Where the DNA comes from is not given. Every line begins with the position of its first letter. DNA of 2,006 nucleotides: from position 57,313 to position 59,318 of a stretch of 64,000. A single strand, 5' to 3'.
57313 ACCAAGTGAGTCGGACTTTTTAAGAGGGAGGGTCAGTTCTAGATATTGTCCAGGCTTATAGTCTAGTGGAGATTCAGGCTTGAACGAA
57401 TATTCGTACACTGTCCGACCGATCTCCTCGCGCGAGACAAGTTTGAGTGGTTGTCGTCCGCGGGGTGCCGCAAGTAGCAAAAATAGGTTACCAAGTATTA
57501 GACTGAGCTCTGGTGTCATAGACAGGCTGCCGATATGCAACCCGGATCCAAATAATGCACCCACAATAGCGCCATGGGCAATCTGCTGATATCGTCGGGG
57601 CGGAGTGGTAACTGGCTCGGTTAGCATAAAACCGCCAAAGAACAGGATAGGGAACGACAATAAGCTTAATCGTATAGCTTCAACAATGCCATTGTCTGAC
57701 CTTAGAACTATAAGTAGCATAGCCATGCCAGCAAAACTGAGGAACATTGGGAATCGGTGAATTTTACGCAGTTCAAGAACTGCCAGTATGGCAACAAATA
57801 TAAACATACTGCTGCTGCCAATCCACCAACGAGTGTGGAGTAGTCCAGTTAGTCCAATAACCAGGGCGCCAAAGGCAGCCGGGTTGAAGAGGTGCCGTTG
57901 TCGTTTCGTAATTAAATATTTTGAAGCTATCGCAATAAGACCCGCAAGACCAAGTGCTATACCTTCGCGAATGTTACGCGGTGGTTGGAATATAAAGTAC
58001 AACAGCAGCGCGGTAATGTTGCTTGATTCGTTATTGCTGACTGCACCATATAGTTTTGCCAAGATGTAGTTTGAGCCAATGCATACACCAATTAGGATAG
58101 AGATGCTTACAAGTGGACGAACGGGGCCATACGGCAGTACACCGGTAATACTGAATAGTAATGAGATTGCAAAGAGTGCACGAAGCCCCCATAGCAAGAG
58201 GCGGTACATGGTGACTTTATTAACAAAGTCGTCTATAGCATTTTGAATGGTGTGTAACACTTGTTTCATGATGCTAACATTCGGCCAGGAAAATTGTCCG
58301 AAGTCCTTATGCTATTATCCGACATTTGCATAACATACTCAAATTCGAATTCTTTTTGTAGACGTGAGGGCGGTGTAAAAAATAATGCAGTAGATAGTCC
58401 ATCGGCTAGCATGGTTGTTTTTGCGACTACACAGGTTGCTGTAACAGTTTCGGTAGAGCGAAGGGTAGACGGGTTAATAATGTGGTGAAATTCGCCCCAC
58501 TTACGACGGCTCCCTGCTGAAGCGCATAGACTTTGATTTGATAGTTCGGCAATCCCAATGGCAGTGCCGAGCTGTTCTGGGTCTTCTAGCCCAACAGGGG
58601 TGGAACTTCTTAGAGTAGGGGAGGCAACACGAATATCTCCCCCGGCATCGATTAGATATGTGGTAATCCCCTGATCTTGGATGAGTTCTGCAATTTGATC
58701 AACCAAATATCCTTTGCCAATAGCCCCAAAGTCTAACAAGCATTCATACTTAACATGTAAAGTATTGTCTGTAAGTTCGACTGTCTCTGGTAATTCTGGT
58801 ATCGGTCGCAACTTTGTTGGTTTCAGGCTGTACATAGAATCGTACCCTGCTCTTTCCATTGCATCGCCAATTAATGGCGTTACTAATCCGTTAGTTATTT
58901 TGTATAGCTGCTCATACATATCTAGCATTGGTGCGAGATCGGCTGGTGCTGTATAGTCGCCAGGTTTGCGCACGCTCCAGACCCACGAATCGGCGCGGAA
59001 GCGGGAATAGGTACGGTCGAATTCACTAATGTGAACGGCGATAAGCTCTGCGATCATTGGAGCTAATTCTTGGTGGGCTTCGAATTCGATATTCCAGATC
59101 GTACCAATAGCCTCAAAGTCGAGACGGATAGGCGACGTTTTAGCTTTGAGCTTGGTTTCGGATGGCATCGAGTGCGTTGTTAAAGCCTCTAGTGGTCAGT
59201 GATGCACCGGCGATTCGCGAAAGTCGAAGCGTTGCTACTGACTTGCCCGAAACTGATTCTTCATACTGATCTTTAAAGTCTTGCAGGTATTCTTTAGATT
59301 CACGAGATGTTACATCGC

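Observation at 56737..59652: Three-gene flavinylation module: FMN-binding protein, ApbE transferase and membrane FAD/NAD(P) oxidoreductase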

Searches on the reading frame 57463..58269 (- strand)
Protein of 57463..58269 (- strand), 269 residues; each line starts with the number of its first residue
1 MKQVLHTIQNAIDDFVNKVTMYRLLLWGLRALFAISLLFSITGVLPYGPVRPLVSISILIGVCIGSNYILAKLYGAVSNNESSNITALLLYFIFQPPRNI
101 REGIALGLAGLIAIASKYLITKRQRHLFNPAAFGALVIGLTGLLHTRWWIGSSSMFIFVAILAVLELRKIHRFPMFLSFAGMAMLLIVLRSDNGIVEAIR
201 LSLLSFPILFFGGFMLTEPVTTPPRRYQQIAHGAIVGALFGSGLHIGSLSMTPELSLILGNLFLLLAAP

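Call 31: search_solved_structures(query=A2, max_evalue=1, show_alignments=3)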
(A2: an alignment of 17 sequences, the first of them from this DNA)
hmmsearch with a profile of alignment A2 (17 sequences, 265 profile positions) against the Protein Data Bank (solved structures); distinct sequences matched with E-value up to 1: 4.
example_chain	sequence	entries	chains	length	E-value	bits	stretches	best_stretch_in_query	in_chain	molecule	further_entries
8ahx_D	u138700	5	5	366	2.4e-05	27.1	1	154-259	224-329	Ion-translocating oxidoreductase complex subunit D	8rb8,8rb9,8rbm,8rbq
5egi_A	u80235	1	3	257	0.027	17.2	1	190-235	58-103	Uncharacterized protein Y57A10A.10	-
5eik_A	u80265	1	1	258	0.19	14.3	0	194-240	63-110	Uncharacterized protein Y57A10A.28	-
8ofo_AAA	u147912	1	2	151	0.91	12.1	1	77-112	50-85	Diadenylate cyclase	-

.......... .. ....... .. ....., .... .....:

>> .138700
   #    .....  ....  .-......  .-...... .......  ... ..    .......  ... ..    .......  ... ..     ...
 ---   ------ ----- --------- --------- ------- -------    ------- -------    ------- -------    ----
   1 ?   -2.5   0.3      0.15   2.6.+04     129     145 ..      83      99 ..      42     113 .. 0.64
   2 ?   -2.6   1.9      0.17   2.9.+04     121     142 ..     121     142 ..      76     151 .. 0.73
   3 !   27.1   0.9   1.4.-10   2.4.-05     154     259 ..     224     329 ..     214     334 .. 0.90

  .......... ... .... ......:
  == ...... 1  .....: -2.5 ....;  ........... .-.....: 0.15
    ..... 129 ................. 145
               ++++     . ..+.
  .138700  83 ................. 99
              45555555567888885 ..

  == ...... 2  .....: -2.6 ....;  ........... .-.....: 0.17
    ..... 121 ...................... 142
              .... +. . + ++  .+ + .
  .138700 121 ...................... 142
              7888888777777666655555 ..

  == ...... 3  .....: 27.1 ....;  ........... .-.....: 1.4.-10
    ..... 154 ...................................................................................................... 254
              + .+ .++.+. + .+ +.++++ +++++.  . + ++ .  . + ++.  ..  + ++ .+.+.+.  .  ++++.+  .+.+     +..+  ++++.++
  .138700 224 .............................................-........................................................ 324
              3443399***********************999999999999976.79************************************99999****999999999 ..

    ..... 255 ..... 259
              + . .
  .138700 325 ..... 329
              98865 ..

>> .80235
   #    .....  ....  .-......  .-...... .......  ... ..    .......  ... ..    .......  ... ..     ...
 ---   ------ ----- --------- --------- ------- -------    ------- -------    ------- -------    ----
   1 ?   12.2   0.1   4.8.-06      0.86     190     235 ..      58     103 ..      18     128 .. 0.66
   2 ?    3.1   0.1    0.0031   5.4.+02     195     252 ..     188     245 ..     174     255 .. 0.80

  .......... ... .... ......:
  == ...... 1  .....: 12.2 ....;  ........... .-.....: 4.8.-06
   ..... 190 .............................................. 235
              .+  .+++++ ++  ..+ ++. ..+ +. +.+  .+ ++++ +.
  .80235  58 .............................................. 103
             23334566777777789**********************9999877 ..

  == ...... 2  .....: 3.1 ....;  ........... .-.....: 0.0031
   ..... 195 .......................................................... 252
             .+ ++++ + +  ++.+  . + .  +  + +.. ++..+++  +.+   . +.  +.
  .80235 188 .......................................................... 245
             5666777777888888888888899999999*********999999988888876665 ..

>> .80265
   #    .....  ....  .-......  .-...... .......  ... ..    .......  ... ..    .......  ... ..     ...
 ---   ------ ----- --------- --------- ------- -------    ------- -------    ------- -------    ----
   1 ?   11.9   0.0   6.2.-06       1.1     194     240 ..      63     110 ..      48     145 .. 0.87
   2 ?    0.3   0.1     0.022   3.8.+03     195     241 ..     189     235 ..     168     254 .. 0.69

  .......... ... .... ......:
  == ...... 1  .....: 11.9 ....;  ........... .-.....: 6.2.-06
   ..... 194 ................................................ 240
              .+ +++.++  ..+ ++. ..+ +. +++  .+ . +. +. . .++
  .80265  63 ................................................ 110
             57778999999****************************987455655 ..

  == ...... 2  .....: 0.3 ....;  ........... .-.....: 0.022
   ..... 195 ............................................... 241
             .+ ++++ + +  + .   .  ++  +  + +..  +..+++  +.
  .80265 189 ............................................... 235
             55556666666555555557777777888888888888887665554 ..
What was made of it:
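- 57460..58269 (-): NqrB/RnfD-like membrane domain of the fusion protein (residues 1-270; about 10 membrane segments, N-in and C-in). The homologue profile hits RnfD 8ahx_D at E=2.4e-5 (call 31).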

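Call 52: predict_structure(alignment_id=A2)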
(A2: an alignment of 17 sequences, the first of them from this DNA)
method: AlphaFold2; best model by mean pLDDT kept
length: 269 residues; sequences in the alignment: 17
mean_pLDDT: 86.9   pTM: 0.85
mean pLDDT of the five models: 86.9, 86.4, 86.3, 86.0, 83.6
residues with pLDDT >= 90: 127; 70-90: 123; 50-70: 18; < 50: 1
segments of 3 or more residues with pLDDT < 50: none
pLDDT, mean of each block of 10 residues (from residue 1): 90 85 91 95 92 97 97 89 93 93 96 90 69 90 82 85 88 91 89 79 74 79 86 92 73 85 75
secondary structure, 60 per line:
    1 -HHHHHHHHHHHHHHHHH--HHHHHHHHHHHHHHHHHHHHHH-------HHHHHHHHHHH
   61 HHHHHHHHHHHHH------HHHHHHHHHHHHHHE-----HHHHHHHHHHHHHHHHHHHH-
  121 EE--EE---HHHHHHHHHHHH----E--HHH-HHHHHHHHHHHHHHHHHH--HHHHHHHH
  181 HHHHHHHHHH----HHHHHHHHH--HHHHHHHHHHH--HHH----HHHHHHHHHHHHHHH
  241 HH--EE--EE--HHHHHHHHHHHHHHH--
elements in order: H2-18 H21-42 H50-73 H80-93 H100-119 H130-141 H153-170 H173-190 H195-203 H206-216 H226-242 H253-267
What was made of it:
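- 57460..58269 (-): The AF2 model has pLDDT 86.9 and pTM 0.85 (call 52).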

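Call 54: fold_search(model_id=the predicted structure, library=pdb)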
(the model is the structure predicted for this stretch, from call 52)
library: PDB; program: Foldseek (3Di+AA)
matches with E <= 10: 234; with E <= 0.001: 8
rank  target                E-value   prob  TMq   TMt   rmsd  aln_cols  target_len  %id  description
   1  9eri_D                2.6e-05  1.00  0.68  0.58   5.1       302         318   14  Cryo-EM structure of sodium pumping Rnf complex from Acetobacterium woodii bound to NADH (released 2025-03-05)
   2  7zc6_D                3.7e-05  1.00  0.63  0.57   5.7       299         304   17  Na+ - translocating ferredoxin: NAD+ reductase (Rnf) of C. tetanomorphum (released 2022-09-28)
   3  8rbq_D                7.1e-05  1.00  0.70  0.62   5.7       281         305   17  Cryo-EM structure of the NADH:ferredoxin oxidoreductase RNF from Azotobacter vinelandii, dithionite reduced (released 2024-06-26)
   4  8ahx_D                8.1e-05  1.00  0.67  0.53   5.5       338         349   14  Cryo-EM structure of the nitrogen-fixation associated NADH:ferredoxin oxidoreductase RNF from Azotobacter vinelandii (released 2023-11-01)
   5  7xk3_B                2.4e-04  1.00  0.62  0.44   6.2       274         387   14  Cryo-EM structure of Na+-pumping NADH-ubiquinone oxidoreductase from Vibrio cholerae, state 1 (released 2022-07-20)
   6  9uuu_B                3.2e-04  1.00  0.61  0.44   6.3       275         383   15  Cryo-EM structure of Na+-translocating NADH-ubiquinone oxidoreductase from Vibrio cholerae reduced by NADH (released 2025-06-25)
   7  9lrr_B                3.5e-04  1.00  0.62  0.42   6.0       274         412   14  Cryo-EM structure of Na+-translocating NADH-ubiquinone oxidoreductase NqrB-G141A mutant from Vibrio cholerae with boun (released 2025-04-23)
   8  8ad0_B                6.1e-04  1.00  0.63  0.45   5.8       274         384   14  X-ray structure of Na+-NQR from Vibrio cholerae in different conformation at 3.1 A (released 2023-07-12)
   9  8a1v_B                2.0e-03  1.00  0.63  0.45   8.3       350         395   14  Sodium pumping NADH-quinone oxidoreductase with substrate Q2 (released 2023-06-14)
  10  8a1t_B                2.2e-03  1.00  0.60  0.43   5.9       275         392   14  Sodium pumping NADH-quinone oxidoreductase (released 2023-06-14)
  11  8acw_B                2.8e-03  1.00  0.64  0.47   8.0       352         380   14  X-ray structure of Na+-NQR from Vibrio cholerae at 3.4 A resolution (released 2023-07-12)
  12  8a1x_B                2.9e-03  1.00  0.62  0.43   5.9       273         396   14  Sodium pumping NADH-quinone oxidoreductase with inhibitor DQA (released 2023-06-14)
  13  7xk6_B                3.5e-03  1.00  0.60  0.41   6.5       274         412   14  Cryo-EM structure of Na+-pumping NADH-ubiquinone oxidoreductase from Vibrio cholerae, with aurachin D-42 (released 2022-07-20)
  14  9ud3_B                4.8e-03  1.00  0.57  0.41   6.8       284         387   12  Cryo-EM structure of Na+-translocating NADH-ubiquinone oxidoreductase NqrB-T236Y mutant from Vibrio cholerae (released 2025-06-25)
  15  8evu_B                6.3e-03  1.00  0.60  0.41   6.2       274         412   14  Cryo EM structure of Vibrio cholerae NQR (released 2022-11-16)
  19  7kyp_H                3.1e-01  0.15  0.20  0.20  20.8       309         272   16  PsaBC from Streptococcus pneumoniae in complex with Fab (released 2021-08-25)
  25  7kyp_J                9.4e-01  0.11  0.21  0.20  19.9       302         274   16  PsaBC from Streptococcus pneumoniae in complex with Fab (released 2021-08-25)
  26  7kyp_N                9.8e-01  0.10  0.20  0.20  21.1       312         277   15  PsaBC from Streptococcus pneumoniae in complex with Fab (released 2021-08-25)
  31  7kyp_B                1.6e+00  0.09  0.20  0.20  20.6       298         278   13  PsaBC from Streptococcus pneumoniae in complex with Fab (released 2021-08-25)
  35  7lwz_F                1.9e+00  0.07  0.19  0.15  19.6       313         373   11  Apo Structure of Vibrio cholerae dGTPase protein VC1979 (released 2021-03-10)
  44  7cyg_A                2.1e+00  0.08  0.19  0.17  15.8       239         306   13  Crystal structure of a cysteine-pair mutant (Y113C-P190C) of a bacterial bile acid transporter before disulfide bond f (released 2021-01-13)
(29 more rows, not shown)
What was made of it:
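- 57460..58269 (-): Its top 15 Foldseek PDB hits are all RnfD or NqrB, TM 0.57-0.70 (call 54).
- On NOX/FRE ferric-reductase-type membrane oxidoreductases: The fold matches NqrB/RnfD (call 54).
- Closest known: Rnf complex. Same: RnfD is the best sequence match (8ahx_D, E=2.4e-5, call 31) and the best structural match (9eri_D, 7zc6_D, 8rbq_D, call 54) of the membrane domain.
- The membrane domain has the NqrB/RnfD fold (call 54).
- Tried and rejected: Resolved by modelling the membrane domain alone (calls 52, 54).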

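Call 63: search_protein_representatives(alignment_id=A2)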
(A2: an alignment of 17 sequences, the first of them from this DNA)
Query: 17 sequences, 265 profile positions. Proteins with E-value up to 0.001 (for the whole library): 2783; up to 1e-10: 1490; up to 1e-30: 618. The best 150 are listed.
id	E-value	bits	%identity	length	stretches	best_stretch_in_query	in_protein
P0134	8.3e-100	350.0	-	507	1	2-264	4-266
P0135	4.8e-99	347.5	-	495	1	2-265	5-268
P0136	3.9e-98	344.5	-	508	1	2-265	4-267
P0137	1.6e-97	342.5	-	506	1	2-265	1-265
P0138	1.4e-96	339.5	-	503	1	2-264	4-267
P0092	1.1e-95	336.5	-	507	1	2-265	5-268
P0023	2.5e-95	335.3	-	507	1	4-263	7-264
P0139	1.7e-94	332.5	-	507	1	2-265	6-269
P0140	1.6e-93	329.3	-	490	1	2-262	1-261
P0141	6.0e-93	327.5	-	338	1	2-265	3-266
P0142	8.5e-93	327.0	-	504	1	2-265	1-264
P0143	2.7e-92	325.4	-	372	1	4-265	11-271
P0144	9.4e-92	323.6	-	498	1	2-264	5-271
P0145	2.9e-91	322.0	-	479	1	2-265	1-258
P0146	3.9e-91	321.5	-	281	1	2-265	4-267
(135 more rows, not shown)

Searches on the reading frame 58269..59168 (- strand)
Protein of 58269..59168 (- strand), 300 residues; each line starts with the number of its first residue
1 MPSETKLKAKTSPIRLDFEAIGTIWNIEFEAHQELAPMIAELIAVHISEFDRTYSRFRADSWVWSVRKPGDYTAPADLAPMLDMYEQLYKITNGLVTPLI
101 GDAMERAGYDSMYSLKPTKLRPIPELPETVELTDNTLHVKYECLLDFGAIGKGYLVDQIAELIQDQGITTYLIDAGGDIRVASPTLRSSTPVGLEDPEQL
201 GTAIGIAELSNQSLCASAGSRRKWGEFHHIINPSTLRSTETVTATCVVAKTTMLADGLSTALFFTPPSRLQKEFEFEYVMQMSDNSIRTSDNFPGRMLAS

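Call 3: search_protein_families(library=pfam, proteins=[window:58269-59168:-], max_evalue=0.1)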
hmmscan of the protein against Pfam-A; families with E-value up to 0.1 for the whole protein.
window:58269-59168:- (300 aa): 1 family
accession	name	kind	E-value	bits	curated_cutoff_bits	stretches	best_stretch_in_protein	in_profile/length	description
PF02424.20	ApbE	-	7.5e-41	140.8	25.6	1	22-271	2-252/266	ApbE family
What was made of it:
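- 58266..59168 (-): Gene for ApbE, the FAD:protein FMN transferase (300 aa), with no leader sequence. PF02424, E=7.5e-41 (call 3).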

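Call 4: search_protein_families(library=ncbifam, proteins=[window:58269-59168:-], max_evalue=0.1)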
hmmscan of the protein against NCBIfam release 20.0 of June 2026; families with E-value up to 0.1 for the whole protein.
window:58269-59168:- (300 aa): 1 family
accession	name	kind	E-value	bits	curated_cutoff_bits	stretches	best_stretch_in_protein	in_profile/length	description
NF007774.0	PRK10461.1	equivalog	2.3e-11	43.2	498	1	144-271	180-314/351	FAD:protein FMN transferase ApbE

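Call 28: search_solved_structures(query=window:58269-59168:-, max_evalue=0.001, show_alignments=2)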
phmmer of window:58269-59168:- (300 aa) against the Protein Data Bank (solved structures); distinct sequences matched with E-value up to 0.001: 13.
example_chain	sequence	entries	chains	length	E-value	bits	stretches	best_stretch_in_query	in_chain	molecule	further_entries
7esa_A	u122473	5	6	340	3.1e-13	52.9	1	133-264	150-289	FAD:protein FMN transferase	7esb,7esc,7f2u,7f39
6nxi_A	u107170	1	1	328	2.3e-11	46.7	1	130-268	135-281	FAD:protein FMN transferase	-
1vrm_A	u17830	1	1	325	6.7e-11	45.2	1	89-264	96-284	hypothetical protein TM1553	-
6nxj_A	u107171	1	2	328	4.9e-10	42.4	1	130-268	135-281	FAD:protein FMN transferase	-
4xgw_A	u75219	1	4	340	2.4e-09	40.1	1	144-272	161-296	FAD:protein FMN transferase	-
3pnd_A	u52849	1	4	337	3.7e-09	39.5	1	144-271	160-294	Thiamine biosynthesis lipoprotein ApbE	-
5mgy_H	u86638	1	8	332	8.5e-09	38.3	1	143-268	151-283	FAD:protein FMN transferase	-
2o18_A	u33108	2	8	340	8.7e-09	38.3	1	144-272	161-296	Thiamine biosynthesis lipoprotein apbE | FAD:protein FMN transferase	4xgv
4xgx_A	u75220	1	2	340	1.3e-08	37.7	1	144-272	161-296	FAD:protein FMN transferase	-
4xdt_A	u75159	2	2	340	2.3e-07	33.6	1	144-265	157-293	FAD:protein FMN transferase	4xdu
4ifu_A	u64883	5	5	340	2.4e-07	33.5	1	144-265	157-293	FAD:protein FMN transferase | Thiamine biosynthesis lipoprotein ApbE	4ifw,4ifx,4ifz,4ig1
7mgt_A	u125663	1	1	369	3e-07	33.2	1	144-265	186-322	FAD:protein FMN transferase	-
4xdr_A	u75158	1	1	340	2.8e-06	30.1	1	144-265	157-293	FAD:protein FMN transferase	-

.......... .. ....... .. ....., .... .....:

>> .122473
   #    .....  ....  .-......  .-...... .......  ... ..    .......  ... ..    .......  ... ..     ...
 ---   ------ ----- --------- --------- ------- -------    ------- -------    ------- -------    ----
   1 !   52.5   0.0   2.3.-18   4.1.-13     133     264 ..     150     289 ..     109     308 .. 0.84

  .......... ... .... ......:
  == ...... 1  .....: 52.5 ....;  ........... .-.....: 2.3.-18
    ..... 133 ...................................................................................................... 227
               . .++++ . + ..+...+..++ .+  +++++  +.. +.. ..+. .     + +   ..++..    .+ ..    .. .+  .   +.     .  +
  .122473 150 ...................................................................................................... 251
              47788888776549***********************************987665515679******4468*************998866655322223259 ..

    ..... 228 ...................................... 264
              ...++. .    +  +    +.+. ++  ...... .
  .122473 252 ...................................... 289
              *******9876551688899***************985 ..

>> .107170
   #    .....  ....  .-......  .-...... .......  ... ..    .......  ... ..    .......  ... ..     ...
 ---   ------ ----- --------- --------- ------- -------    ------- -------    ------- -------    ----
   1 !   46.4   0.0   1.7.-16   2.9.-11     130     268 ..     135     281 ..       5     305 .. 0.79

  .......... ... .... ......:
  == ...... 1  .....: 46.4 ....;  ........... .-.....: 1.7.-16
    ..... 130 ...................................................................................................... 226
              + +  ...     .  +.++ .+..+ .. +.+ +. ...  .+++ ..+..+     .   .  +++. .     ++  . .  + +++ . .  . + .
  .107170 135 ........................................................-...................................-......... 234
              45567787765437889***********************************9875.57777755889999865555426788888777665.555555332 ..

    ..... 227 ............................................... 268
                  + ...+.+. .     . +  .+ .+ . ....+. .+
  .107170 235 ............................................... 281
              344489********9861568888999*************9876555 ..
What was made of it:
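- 58266..59168 (-): It matches solved ApbE/FmnB chains 7esa and 6nxi, with the GAIGKG, DAGGDI, HHIxNP and DGLSTA motifs aligned (call 28).
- On ApbE FAD:protein FMN transferase (PF02424): GAIGKG, DAGGDI, F-H-H-I-I-N-P and DGLSTA align with 7esa and 6nxi (call 28).
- Closest known: Listeria monocytogenes flavin-based extracellular electron transfer. Same: FmnB (7esa) is the best solved-structure match of the window ApbE (call 28).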

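Call 62: list_cluster_members(proteins=[P0001, P0121, window:58269-59168:-, window:59709-60296:-])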
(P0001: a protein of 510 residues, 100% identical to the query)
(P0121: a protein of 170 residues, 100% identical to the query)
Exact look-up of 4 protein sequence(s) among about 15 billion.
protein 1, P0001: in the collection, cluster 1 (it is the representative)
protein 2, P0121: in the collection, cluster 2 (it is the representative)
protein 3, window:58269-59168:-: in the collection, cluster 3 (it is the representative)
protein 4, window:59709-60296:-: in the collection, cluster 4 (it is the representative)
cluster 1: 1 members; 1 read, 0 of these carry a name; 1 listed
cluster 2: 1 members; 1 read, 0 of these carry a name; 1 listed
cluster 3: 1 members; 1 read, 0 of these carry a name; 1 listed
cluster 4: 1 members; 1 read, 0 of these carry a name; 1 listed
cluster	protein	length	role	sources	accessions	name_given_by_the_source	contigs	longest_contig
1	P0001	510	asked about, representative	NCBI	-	-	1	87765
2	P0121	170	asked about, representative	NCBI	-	-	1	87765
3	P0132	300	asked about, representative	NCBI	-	-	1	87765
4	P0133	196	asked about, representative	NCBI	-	-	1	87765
